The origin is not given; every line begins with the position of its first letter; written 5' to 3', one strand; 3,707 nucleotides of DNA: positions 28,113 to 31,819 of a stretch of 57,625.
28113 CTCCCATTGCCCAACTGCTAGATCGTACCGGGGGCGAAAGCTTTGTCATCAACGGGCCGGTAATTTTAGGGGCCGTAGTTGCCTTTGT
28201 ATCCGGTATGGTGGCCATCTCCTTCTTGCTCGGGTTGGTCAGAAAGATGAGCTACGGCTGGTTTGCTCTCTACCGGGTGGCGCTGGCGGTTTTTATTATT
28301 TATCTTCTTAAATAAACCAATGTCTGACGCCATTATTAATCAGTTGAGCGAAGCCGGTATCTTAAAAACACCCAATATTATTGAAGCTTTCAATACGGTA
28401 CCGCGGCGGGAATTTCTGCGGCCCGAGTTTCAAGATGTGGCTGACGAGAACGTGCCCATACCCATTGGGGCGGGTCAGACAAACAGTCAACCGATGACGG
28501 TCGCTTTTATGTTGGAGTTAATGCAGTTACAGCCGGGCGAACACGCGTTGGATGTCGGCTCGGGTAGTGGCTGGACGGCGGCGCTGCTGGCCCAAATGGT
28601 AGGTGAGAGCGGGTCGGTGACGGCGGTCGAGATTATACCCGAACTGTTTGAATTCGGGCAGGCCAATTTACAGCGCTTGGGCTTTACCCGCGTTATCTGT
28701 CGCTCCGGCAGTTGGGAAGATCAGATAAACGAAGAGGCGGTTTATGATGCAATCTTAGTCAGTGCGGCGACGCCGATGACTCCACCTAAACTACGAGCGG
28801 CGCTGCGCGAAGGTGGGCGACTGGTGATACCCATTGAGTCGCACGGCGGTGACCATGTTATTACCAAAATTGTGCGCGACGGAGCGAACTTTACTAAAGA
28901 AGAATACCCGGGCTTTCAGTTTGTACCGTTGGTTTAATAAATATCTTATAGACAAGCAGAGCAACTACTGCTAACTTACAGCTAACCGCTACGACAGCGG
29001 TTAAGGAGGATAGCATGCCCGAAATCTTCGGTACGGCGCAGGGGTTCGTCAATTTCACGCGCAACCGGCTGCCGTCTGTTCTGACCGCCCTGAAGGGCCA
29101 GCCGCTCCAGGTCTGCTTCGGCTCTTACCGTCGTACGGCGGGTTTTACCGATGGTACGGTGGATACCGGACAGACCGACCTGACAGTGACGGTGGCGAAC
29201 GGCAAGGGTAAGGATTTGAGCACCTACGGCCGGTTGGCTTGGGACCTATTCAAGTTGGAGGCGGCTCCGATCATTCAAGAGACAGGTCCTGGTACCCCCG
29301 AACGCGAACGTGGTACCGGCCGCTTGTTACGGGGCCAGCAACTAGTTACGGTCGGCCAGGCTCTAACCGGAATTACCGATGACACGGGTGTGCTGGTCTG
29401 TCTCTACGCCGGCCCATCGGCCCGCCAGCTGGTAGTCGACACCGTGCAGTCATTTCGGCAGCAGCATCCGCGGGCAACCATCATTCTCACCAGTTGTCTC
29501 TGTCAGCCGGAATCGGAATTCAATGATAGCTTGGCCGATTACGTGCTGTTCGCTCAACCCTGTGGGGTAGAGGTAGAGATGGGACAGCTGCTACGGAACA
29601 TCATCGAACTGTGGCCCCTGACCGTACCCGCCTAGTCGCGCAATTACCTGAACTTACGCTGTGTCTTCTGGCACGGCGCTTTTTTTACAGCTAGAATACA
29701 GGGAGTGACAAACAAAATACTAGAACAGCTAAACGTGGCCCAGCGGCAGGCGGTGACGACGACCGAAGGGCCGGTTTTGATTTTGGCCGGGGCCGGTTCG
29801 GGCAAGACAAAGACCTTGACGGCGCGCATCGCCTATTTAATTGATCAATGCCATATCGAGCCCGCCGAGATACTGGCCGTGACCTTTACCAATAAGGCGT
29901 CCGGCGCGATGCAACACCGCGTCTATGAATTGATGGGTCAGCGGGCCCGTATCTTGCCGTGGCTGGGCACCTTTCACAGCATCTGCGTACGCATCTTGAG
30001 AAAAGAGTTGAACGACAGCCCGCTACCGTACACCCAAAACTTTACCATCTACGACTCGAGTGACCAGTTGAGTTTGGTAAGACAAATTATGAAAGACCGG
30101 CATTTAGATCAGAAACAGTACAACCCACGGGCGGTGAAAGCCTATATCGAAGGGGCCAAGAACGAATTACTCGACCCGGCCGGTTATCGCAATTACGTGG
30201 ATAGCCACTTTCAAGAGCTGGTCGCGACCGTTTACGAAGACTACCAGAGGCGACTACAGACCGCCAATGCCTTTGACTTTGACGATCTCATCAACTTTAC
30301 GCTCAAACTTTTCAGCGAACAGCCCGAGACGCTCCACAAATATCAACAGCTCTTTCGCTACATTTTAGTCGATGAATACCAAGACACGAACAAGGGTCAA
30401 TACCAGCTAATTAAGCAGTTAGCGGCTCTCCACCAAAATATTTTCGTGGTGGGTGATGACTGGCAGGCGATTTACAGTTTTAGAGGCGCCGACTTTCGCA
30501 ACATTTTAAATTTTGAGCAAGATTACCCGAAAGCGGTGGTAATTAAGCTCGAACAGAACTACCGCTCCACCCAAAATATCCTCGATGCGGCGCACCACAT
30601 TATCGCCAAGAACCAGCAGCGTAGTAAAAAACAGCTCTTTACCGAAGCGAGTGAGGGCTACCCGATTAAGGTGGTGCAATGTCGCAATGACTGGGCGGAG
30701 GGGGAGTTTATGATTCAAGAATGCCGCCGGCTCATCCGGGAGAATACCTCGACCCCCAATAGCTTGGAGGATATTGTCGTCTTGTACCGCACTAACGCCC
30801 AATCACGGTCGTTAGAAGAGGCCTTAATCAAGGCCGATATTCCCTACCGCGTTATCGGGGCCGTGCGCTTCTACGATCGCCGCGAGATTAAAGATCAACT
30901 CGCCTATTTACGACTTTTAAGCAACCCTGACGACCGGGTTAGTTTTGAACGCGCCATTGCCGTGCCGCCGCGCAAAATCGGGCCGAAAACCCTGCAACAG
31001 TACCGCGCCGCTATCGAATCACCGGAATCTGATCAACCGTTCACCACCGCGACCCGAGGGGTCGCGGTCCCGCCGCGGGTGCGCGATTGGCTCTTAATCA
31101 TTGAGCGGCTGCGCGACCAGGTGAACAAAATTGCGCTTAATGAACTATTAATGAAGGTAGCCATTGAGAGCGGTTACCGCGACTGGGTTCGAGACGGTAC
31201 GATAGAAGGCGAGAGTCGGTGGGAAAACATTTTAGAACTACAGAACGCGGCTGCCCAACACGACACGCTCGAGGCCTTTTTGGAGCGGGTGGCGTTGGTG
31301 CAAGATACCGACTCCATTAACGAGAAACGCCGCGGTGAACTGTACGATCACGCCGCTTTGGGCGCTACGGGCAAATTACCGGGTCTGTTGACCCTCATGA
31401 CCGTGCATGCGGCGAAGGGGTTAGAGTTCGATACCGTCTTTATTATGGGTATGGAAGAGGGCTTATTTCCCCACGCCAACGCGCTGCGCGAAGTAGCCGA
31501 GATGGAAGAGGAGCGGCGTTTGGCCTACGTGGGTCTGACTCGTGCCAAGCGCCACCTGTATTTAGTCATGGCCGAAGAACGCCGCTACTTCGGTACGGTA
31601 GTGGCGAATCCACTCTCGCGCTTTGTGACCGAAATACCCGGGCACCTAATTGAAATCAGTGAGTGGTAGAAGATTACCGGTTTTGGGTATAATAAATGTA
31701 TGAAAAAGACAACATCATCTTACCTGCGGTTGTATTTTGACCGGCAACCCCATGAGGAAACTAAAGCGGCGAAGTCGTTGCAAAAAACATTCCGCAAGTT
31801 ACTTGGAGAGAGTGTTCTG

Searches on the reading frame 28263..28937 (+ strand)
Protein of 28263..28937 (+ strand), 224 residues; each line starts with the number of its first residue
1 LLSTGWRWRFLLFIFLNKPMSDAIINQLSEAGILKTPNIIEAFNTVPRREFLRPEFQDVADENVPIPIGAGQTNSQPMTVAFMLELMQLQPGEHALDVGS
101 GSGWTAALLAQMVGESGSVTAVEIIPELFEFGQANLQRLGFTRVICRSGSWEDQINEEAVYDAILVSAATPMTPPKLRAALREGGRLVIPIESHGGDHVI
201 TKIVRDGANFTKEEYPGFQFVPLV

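Call 56: search_protein_families(library=pfam, proteins=[window:28263-28937:+], max_evalue=0.001)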
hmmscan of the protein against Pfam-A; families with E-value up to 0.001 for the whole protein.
window:28263-28937:+ (224 aa): 7 families
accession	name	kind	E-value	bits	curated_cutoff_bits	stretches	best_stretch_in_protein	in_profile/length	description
PF01135.25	PCMT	-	3.2e-50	171.3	20.3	1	22-224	4-206/210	Protein-L-isoaspartate(D-aspartate) O-methyltransferase (PCMT)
PF13649.12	Methyltransf_25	-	7.3e-10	39.9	27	1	96-187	2-92/97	Methyltransferase domain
PF13847.12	Methyltransf_31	-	5.3e-09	36.3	27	1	91-182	3-95/145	Methyltransferase domain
PF01209.24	Ubie_methyltran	-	5.9e-07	29.5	20.1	1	82-186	38-141/233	ubiE/COQ5 methyltransferase family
PF08241.18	Methyltransf_11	-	1e-06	29.7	21.2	1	96-190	1-89/95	Methyltransferase domain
PF01189.24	Methyltr_RsmB-F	-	2.2e-06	27.9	27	1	86-168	3-87/199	16S rRNA methyltransferase RsmB/F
PF05175.20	MTS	-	0.00024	21.2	23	1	81-165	21-103/170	Methyltransferase small domain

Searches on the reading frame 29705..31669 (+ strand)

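Call 57: search_protein_families(library=pfam, proteins=[window:29705-31669:+], max_evalue=0.001)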
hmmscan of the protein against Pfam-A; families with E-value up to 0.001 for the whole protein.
window:29705-31669:+ (654 aa): 7 families
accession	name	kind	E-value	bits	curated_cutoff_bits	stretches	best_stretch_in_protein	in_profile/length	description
PF00580.27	UvrD-helicase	-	2.7e-91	306.5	23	1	9-275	1-271/271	UvrD/REP helicase N-terminal domain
PF13361.12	UvrD_C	-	8.3e-62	210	25.6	2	280-433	1-150/350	UvrD-like helicase C-terminal domain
PF13245.12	AAA_19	-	1e-21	77.9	25.1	1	13-260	1-134/134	AAA domain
PF13538.12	UvrD_C_2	-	2e-11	44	27.4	1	562-621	2-52/52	UvrD-like helicase C-terminal domain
PF01443.25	Viral_helicase1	-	1e-06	29.2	21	0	564-621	179-227/228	Viral superfamily 1 RNA helicase core domain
PF13604.12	AAA_30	-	6.1e-06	26.5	27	0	8-71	1-64/191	AAA domain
PF13087.12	AAA_12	-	0.00095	19.2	27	0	557-621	138-191/195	AAA domain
